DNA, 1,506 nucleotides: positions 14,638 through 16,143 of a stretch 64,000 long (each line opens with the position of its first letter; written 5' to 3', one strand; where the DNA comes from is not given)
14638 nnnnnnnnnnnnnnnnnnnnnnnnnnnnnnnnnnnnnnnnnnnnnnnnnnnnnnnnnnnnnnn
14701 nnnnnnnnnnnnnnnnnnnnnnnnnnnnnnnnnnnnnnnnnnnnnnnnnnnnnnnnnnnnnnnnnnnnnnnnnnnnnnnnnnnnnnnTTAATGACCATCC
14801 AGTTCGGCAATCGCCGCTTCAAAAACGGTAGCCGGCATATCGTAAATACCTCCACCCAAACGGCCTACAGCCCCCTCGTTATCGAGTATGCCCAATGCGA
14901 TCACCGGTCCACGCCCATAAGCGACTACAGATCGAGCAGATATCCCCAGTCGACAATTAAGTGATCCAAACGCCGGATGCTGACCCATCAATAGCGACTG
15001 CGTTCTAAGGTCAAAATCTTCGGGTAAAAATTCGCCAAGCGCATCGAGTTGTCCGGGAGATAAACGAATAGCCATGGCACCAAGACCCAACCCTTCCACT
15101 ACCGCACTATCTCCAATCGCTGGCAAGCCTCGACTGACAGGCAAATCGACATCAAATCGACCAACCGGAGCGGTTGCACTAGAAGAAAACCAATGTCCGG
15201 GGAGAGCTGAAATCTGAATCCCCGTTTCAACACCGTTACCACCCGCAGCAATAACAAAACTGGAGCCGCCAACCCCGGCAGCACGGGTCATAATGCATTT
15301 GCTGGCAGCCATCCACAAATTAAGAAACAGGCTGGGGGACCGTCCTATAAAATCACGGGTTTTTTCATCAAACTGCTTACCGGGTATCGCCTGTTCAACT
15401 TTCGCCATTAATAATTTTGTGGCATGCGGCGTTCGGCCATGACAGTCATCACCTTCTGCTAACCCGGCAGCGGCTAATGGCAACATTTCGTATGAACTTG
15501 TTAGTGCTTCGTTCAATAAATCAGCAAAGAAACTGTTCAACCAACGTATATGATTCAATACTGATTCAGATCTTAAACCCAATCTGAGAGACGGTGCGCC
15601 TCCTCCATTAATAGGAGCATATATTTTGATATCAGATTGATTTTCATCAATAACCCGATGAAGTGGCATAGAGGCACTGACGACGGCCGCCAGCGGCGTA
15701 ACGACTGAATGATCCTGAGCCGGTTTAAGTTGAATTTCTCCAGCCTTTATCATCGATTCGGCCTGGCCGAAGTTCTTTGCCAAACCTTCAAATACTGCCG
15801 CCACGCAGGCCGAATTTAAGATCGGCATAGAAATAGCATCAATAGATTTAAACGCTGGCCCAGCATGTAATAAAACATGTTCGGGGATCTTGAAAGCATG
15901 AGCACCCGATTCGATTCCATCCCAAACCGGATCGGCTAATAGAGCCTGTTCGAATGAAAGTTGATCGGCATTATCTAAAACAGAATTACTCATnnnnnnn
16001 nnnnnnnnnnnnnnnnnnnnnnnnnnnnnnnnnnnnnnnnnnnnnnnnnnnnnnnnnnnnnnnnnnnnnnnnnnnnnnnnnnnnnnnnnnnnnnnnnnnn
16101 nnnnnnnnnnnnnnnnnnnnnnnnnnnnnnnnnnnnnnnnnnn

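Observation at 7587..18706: Putative methylated-amine/quaternary-amine catabolic island: VanA-like Rieske oxygenase, polar amino-acid ABC importer, amidase plus DUF1116 pair, TMADH-family flavoprotein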

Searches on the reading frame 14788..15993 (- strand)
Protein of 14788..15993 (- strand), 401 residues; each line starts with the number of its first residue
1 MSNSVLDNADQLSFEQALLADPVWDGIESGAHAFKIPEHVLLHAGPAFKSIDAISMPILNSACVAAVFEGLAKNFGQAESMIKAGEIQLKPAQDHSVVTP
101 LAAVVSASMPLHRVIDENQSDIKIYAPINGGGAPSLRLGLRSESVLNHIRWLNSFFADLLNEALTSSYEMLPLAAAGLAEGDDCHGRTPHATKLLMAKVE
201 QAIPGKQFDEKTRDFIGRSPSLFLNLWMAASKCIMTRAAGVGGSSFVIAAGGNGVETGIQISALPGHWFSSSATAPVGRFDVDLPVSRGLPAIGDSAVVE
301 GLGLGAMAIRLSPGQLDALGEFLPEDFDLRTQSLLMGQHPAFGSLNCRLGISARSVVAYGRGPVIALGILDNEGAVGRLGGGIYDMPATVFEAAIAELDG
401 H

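Call 3: search_protein_families(library=pfam, proteins=[window:14788-15993:-])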
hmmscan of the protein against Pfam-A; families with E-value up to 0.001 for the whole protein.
window:14788-15993:- (401 aa): 1 family
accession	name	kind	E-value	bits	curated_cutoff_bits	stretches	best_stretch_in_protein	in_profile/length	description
PF06545.17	AllG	-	9.4e-56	189.2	27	1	87-296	1-215/215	Oxamate carbamoyltransferase subunit AllG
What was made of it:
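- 14788..15993 (-): AllG-like (DUF1116/YlbE family) protein, of the stand-alone subfamily with the motif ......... PF06545 (call 3).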

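Call 5: search_protein_families(library=ncbifam, proteins=[window:14788-15993:-], max_evalue=0.00001)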
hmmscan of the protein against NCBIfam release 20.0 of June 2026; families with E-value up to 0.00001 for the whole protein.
window:14788-15993:- (401 aa): 0 families

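Call 12: find_homologous_proteins(query=window:14788-15990:-)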
Query window:14788-15990:- (400 aa): 1085 proteins with E <= 0.001 among 8000 candidates; the best 120 are listed.
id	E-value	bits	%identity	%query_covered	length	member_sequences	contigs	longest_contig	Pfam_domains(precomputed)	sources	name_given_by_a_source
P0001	6.8e-261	883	100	100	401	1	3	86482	PF06545.18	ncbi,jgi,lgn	ncbi:MAG: hypothetical protein ACI845_000017 [Gammaproteobacteria bacterium]|jgi:hypothetical protei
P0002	4.4e-170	584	69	95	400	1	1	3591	PF06545.18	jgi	jgi:hypothetical protein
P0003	6.1e-169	580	68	95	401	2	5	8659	PF06545.18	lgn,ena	-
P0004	5.5e-168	577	67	99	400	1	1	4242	PF06545.18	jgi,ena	-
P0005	1.0e-167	576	67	100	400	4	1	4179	PF06545.18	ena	-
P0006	2.3e-167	575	67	95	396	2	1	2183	PF06545.18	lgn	-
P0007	2.7e-167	575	68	95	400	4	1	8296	PF06545.18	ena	-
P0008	4.1e-167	574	67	98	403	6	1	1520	PF06545.18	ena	-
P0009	1.0e-166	573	67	95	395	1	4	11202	PF06545.18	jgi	-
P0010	4.2e-164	564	66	99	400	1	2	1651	PF06545.18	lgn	-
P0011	8.8e-164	563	66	95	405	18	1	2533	PF06545.18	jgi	jgi:hypothetical protein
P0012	1.6e-163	562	65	99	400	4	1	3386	PF06545.18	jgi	-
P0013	1.9e-163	562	64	99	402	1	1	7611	PF06545.18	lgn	-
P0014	2.6e-163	562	65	99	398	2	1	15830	PF06545.18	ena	-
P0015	1.2e-162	559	65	99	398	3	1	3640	PF06545.18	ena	-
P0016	1.4e-162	559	65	99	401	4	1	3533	PF06545.18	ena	-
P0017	2.8e-162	558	64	100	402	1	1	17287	PF06545.18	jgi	jgi:hypothetical protein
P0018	4.8e-162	557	66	100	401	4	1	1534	PF06545.18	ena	-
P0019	7.6e-162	557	67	93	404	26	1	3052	PF06545.18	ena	-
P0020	1.6e-161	556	65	98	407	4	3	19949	PF06545.18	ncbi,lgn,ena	-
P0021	1.7e-160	552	65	100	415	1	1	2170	PF06545.18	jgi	jgi:hypothetical protein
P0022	2.0e-160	552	64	100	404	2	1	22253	PF06545.18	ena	-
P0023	3.8e-160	551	64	99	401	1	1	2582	PF06545.18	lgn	-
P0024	1.6e-159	549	63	98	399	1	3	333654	PF06545.18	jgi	-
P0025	2.1e-159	549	64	98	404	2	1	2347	PF06545.18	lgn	-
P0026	5.7e-159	547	65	95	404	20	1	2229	PF06545.18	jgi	jgi:hypothetical protein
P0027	2.4e-158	545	63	99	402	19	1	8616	PF06545.18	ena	-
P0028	2.9e-158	545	65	98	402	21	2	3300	PF06545.18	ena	-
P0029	3.2e-158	545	63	98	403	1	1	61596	PF06545.18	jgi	jgi:hypothetical protein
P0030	3.4e-158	545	64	98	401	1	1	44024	PF06545.18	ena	-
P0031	6.3e-158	544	63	99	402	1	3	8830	PF06545.18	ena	-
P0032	1.4e-157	543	64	98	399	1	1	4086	PF06545.18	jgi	-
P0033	1.6e-157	543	62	99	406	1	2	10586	PF06545.18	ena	-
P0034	1.6e-157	543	63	99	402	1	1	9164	PF06545.18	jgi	jgi:hypothetical protein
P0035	4.9e-157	541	62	99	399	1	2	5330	PF06545.18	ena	-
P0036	7.4e-156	537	63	99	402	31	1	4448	PF06545.18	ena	-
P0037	1.1e-155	536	61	98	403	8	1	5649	PF06545.18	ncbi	-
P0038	1.7e-155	536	62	99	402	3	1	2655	PF06545.18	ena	-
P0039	6.0e-155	534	64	97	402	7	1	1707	PF06545.18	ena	-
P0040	6.4e-155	534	62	98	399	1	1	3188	PF06545.18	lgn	-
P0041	9.7e-155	533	63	99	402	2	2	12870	PF06545.18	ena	-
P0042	1.7e-154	533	63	98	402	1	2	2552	PF06545.18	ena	-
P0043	2.1e-154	532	63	99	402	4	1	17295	PF06545.18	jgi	jgi:hypothetical protein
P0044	2.5e-154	532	62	99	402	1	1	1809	PF06545.18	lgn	-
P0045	4.0e-154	531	61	99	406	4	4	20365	PF06545.18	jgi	-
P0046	4.4e-154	531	62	99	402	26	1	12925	PF06545.18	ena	-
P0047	1.5e-153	529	62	99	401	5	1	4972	PF06545.18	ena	-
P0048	3.3e-153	528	62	99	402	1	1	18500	PF06545.18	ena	-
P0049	1.1e-152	527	62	99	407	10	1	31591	PF06545.18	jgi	jgi:hypothetical protein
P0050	1.7e-152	526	60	98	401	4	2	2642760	PF06545.18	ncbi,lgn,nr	ncbi:MAG: DUF1116 domain-containing protein [Alphaproteobacteria bacterium]|nr:DUF1116 domain-contai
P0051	7.9e-152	524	61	99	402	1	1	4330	PF06545.18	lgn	-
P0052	9.2e-152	524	61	99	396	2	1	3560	PF06545.18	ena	-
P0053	9.5e-152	524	60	100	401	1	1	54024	PF06545.18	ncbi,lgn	-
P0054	7.1e-151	521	59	100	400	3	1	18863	PF06545.18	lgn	-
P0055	2.7e-150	519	59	100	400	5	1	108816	PF06545.18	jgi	-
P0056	6.3e-150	518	62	99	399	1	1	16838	PF06545.18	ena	-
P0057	1.5e-149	516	61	98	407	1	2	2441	PF06545.18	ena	-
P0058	1.9e-149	516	59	100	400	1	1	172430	PF06545.18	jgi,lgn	jgi:hypothetical protein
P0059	2.0e-149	516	60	100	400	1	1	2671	PF06545.18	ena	-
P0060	5.1e-149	515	60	99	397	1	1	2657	PF06545.18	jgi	jgi:hypothetical protein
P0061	6.7e-149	514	60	98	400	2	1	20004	PF06545.18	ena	-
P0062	1.4e-148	513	60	98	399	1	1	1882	PF06545.18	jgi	-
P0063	3.3e-148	512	61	99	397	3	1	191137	PF06545.18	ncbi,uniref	ncbi:DUF1116 domain-containing protein [Aliiroseovarius sp. YM-037]|uniref:DUF1116 domain-containing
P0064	5.2e-148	511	59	98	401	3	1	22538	PF06545.18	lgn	-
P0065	8.2e-148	511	60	100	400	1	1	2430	PF06545.18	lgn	-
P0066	9.1e-148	510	59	98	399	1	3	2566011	PF06545.18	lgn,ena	-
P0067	1.3e-147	510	60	98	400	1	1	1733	PF06545.18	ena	-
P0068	3.9e-147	508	60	99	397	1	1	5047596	PF06545.18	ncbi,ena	-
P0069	6.4e-147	508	60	99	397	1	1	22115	PF06545.18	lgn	-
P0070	7.5e-147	507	60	97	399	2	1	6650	PF06545.18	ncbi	-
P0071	1.3e-146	507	60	100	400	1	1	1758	PF06545.18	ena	-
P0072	1.6e-146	506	61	99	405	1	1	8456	PF06545.18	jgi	jgi:hypothetical protein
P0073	2.0e-146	506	60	99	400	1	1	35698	PF06545.18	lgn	-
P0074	2.5e-146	506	60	99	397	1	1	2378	PF06545.18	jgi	-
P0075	4.7e-146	505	59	100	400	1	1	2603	PF06545.18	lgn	-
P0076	8.8e-146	504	59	99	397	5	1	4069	PF06545.18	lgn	-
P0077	1.1e-145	504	60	99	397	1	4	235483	PF06545.18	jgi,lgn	jgi:hypothetical protein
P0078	1.2e-145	503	57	100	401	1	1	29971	PF06545.18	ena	-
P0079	2.0e-145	503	59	99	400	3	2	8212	PF06545.18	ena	-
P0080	2.0e-145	503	58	99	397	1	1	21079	PF06545.18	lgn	-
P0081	2.5e-145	502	59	98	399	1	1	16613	PF06545.18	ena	-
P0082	3.4e-145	502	60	99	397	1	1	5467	PF06545.18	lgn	-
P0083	3.4e-145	502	60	99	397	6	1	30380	PF06545.18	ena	-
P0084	3.4e-145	502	57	99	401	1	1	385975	PF06545.18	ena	-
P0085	7.4e-145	501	60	99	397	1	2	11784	PF06545.18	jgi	-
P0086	7.5e-145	501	59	99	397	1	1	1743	PF06545.18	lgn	-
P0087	1.3e-144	500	58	99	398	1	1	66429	PF06545.18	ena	-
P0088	1.5e-144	500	59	99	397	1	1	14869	PF06545.18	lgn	-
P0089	2.0e-144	499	58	99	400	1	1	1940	PF06545.18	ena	-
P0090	2.0e-144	499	59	99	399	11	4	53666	PF06545.18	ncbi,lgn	ncbi:MAG: DUF1116 domain-containing protein [Pseudomonadota bacterium]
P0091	2.9e-144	499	59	99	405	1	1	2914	PF06545.18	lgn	-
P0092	5.8e-144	498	59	98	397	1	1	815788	PF06545.18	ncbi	-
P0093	1.4e-143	497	59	100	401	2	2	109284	PF06545.18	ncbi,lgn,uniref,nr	ncbi:hypothetical protein RA19_22865 [Leisingera sp. ANG-M1]|uniref:DUF1116 domain-containing protei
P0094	1.6e-143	496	58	99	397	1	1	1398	PF06545.18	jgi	jgi:hypothetical protein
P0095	1.7e-143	496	59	98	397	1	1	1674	PF06545.18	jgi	jgi:hypothetical protein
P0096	1.7e-143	496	59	99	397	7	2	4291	PF06545.18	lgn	-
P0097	2.3e-143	496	60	95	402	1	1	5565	PF06545.18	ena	-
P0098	2.4e-143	496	59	99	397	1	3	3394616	PF06545.18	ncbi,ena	-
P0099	2.5e-143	496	58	99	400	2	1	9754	PF06545.18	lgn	-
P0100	2.7e-143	496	59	99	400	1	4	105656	PF06545.18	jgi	-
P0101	3.1e-143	495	59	98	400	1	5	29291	PF06545.18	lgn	-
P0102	3.7e-143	495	59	99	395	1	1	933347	PF06545.18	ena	-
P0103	4.6e-143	495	59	99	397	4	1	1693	PF06545.18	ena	-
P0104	7.3e-143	494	59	99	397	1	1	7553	PF06545.18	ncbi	-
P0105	7.5e-143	494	58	99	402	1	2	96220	PF06545.18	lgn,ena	-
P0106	9.1e-143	494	58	99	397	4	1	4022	PF06545.18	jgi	jgi:hypothetical protein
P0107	1.4e-142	493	59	99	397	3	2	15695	PF06545.18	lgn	-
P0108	1.5e-142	493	58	99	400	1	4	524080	PF06545.18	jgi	-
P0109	1.9e-142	493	59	99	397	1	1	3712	PF06545.18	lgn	-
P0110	2.0e-142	493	58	99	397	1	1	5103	PF06545.18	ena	-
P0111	2.0e-142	493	58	99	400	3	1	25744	PF06545.18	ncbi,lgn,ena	-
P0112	2.1e-142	493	58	99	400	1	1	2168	PF06545.18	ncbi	-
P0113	2.1e-142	493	60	98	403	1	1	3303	PF06545.18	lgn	-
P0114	2.2e-142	493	59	99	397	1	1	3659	PF06545.18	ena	-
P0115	2.2e-142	493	58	99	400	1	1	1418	PF06545.18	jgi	jgi:hypothetical protein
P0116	2.4e-142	493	59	98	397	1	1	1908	PF06545.18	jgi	-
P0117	2.8e-142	492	59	99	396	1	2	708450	PF06545.18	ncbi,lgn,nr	ncbi:conserved hypothetical protein [Rhodobacteraceae bacterium KLH11]|nr:conserved hypothetical pro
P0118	3.0e-142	492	59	99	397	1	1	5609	PF06545.18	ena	-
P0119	3.3e-142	492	60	99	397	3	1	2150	PF06545.18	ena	-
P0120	3.5e-142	492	59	99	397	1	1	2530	PF06545.18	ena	-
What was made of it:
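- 14788..15993 (-): About 1085 clusters at 90% identity (call 12).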

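Call 13: find_related_loci(query=window:14788-15990:-, collection=genome_contigs, flank=10000)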
Query window:14788-15990:- (400 aa) in genome_contigs; peptide patterns used: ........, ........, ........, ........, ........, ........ (x = any residue, [..] = any of these).
272 stretches matched a pattern; 8 encode a relative of the query (tblastn E <= 1e-3); 8 distinct loci.
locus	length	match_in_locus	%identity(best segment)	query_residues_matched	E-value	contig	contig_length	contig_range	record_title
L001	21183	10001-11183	59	5-398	2e-130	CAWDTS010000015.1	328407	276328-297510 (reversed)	MAG: uncultured Alphaproteobacteria bacterium isolate MFD05442.bin.1.124 genome assembly, contig: contig_49862, whole ge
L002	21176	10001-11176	53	5-398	5e-119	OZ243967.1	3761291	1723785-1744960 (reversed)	MAG: Paracoccaceae bacterium isolate 4657fcc7-8500-4423-a994-686d918c1c60 genome assembly, chromosome: 1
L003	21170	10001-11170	44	5-397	1e-105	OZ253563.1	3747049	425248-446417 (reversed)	MAG: Arenicellales bacterium isolate d7a5d0b4-cbae-4db0-9a13-9ca8b385098f genome assembly, chromosome: 1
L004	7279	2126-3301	44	3-397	3e-104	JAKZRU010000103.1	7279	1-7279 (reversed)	MAG: Gammaproteobacteria bacterium isolate Langseth_MAG_00015 Langseth_MAG_00015_000000000103, whole genome shotgun sequ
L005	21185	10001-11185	44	1-398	4e-104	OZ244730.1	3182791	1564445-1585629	MAG: Arenicellales bacterium isolate 47a2fcf5-af63-40bb-846f-e483aacbb5bc genome assembly, chromosome: 1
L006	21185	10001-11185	42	1-398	4e-102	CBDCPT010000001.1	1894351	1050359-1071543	MAG: Arenicellales bacterium isolate fadde0ce-b209-473f-868c-ec93306c25c8 genome assembly, contig: contig_1, whole genom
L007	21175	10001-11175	53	5-398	3e-105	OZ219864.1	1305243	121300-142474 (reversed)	MAG: Paracoccaceae bacterium isolate 0073d840-25a2-418c-ad1d-e09f371a57be genome assembly, chromosome: 3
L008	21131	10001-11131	41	1-397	9e-83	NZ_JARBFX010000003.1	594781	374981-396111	Aquabacter sediminis strain P-9 NODE_3_length_594781_cov_151.931879, whole genome shotgun sequence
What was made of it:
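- Tried and rejected: The first genome scan, with a single sequence, gave only 8 loci (call 13).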

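Call 18: find_encoding_contigs(protein=P0063, flank=10000, max_places=2)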
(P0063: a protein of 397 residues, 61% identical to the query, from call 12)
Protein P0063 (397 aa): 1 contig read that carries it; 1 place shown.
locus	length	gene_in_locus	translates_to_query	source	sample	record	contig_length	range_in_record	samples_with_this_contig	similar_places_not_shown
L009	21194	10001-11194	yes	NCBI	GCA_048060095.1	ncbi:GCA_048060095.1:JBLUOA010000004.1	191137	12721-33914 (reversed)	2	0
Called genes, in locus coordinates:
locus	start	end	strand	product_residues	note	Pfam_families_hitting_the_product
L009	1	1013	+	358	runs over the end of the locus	-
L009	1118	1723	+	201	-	PF13560:HTH_31, PF01381:HTH_3, PF13443:HTH_26 (weak)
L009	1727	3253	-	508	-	PF06253:MTTB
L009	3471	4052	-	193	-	PF02775:TPP_enzyme_C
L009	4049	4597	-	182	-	-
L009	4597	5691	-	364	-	PF00155:Aminotran_1_2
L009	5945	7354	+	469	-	PF00171:Aldedh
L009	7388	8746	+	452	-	PF00355:Rieske, PF19301:LigXa_C (faint)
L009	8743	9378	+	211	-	-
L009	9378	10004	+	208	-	-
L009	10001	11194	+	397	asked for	PF06545:AllG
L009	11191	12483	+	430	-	PF01425:Amidase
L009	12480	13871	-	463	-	PF01554:MatE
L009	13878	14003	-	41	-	-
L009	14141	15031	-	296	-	PF00126:HTH_1, PF03466:LysR_substrate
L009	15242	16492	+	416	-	PF01266:DAO, PF01946:Thi4 (weak)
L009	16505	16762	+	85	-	PF04267:SoxD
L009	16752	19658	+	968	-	PF13510:Fer2_4, PF03486:HI0933_like (weak), PF07992:Pyr_redox_2, PF12831:FAD_oxidored, PF17806:SO_alpha_A3, PF01571:GCV_T, PF08669:GCV_T_C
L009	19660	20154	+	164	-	PF01571:GCV_T (weak)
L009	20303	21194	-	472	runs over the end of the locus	PF01381:HTH_3, PF12844:HTH_19, PF13560:HTH_31, PF06114:Peptidase_M78, PF09856:ScfRs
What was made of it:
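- An MttB homologue in L009 (call 18).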

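Call 19: find_encoding_contigs(protein=P0001, flank=10000, max_places=3)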
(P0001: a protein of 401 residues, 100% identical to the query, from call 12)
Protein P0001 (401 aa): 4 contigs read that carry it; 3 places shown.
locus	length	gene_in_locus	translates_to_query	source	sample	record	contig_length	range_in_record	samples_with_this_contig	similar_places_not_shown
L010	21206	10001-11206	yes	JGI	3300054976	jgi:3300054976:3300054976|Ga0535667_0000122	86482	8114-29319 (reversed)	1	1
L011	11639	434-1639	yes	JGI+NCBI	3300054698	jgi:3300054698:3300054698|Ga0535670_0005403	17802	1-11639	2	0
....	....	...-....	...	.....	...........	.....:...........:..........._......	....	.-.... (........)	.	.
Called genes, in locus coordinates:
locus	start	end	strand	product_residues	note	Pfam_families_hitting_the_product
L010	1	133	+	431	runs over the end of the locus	PF07992:Pyr_redox_2 (faint), PF00890:FAD_binding_2 (weak), PF01266:DAO, PF03486:HI0933_like (faint), PF13738:Pyr_redox_3 (faint)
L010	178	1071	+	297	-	PF02567:PhzC-PhzF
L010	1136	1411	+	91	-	-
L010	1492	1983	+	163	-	PF00724:Oxidored_FMN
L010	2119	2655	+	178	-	PF00724:Oxidored_FMN (weak)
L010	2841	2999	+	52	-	-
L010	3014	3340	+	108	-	-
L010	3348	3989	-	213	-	-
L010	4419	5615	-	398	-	PF00211:Guanylate_cyc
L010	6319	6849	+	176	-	PF04519:Bactofilin (weak)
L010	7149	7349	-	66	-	-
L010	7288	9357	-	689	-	PF00724:Oxidored_FMN, PF07992:Pyr_redox_2 (weak), PF12831:FAD_oxidored (weak), PF13450:NAD_binding_8 (weak), PF22620:OYE-like_second_a-b (weak)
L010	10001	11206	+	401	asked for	PF06545:AllG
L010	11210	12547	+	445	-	PF01425:Amidase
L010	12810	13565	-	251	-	PF02463:SMC_N (weak), PF00005:ABC_tran, PF09818:ABC_ATPase (faint), PF13304:AAA_21 (weak)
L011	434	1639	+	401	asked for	PF06545:AllG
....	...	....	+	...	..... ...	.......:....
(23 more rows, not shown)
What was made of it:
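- Checked: The called ATPase start is 12429 (call 19).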

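Call 20: find_encoding_contigs(protein=P0093, flank=10000, max_places=2)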
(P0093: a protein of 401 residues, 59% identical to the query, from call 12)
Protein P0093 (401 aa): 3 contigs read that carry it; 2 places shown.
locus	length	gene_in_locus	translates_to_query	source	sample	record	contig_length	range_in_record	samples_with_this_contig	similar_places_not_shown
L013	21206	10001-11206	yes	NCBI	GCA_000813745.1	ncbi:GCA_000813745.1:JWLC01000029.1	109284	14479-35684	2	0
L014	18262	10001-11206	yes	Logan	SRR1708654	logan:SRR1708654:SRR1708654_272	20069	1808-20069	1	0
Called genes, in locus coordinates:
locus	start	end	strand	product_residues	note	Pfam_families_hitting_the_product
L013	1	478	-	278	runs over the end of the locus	PF10613:Lig_chan-Glu_bd, PF00497:SBP_bac_3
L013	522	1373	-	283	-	PF00528:BPD_transp_1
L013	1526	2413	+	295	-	PF00126:HTH_1, PF03466:LysR_substrate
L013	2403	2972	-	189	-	PF02775:TPP_enzyme_C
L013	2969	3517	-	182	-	-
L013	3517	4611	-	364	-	PF00155:Aminotran_1_2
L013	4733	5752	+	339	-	PF24827:AstE_AspA_cat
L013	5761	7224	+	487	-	PF00171:Aldedh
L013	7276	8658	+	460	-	PF00355:Rieske, PF19301:LigXa_C (faint)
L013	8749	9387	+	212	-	-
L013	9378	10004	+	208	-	-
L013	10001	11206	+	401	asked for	PF06545:AllG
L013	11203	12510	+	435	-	PF01425:Amidase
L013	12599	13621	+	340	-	PF20586:DUF6788 (weak), PF12281:NTP_transf_8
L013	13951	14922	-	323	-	PF03060:NMO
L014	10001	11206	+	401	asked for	PF06545:AllG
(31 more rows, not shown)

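Call 21: find_encoding_contigs(protein=P0024, flank=10000, max_places=2)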
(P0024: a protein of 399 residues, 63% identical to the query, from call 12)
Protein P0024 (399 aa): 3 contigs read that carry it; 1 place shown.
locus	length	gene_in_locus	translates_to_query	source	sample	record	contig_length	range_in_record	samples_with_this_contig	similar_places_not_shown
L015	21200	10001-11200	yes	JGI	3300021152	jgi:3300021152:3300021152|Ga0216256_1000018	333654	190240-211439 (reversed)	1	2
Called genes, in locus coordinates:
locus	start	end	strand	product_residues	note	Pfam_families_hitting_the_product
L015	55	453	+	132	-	-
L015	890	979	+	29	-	-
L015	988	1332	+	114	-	-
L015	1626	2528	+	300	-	PF00126:HTH_1, PF03466:LysR_substrate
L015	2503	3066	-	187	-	PF02775:TPP_enzyme_C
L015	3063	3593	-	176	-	-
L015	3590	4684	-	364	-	PF00155:Aminotran_1_2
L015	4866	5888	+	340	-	PF24827:AstE_AspA_cat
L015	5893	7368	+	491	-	PF00171:Aldedh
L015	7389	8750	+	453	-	PF00355:Rieske, PF19301:LigXa_C (faint)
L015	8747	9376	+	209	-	-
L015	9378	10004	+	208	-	-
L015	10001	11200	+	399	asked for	PF06545:AllG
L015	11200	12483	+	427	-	PF01425:Amidase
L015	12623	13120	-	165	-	PF04268:SoxG, PF01571:GCV_T (weak)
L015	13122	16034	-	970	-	PF13510:Fer2_4, PF03486:HI0933_like (weak), PF07992:Pyr_redox_2, PF12831:FAD_oxidored, PF13450:NAD_binding_8 (weak), PF17806:SO_alpha_A3, PF01571:GCV_T, PF08669:GCV_T_C, +1 more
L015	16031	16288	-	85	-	PF04267:SoxD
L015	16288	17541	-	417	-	PF01266:DAO, PF01946:Thi4 (weak), PF07992:Pyr_redox_2 (faint), PF13738:Pyr_redox_3 (faint)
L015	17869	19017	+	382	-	PF12686:DUF3800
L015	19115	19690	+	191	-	-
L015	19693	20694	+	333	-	PF13599:Pentapeptide_4, PF00805:Pentapeptide, PF13576:Pentapeptide_3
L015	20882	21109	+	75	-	PF09347:DUF1989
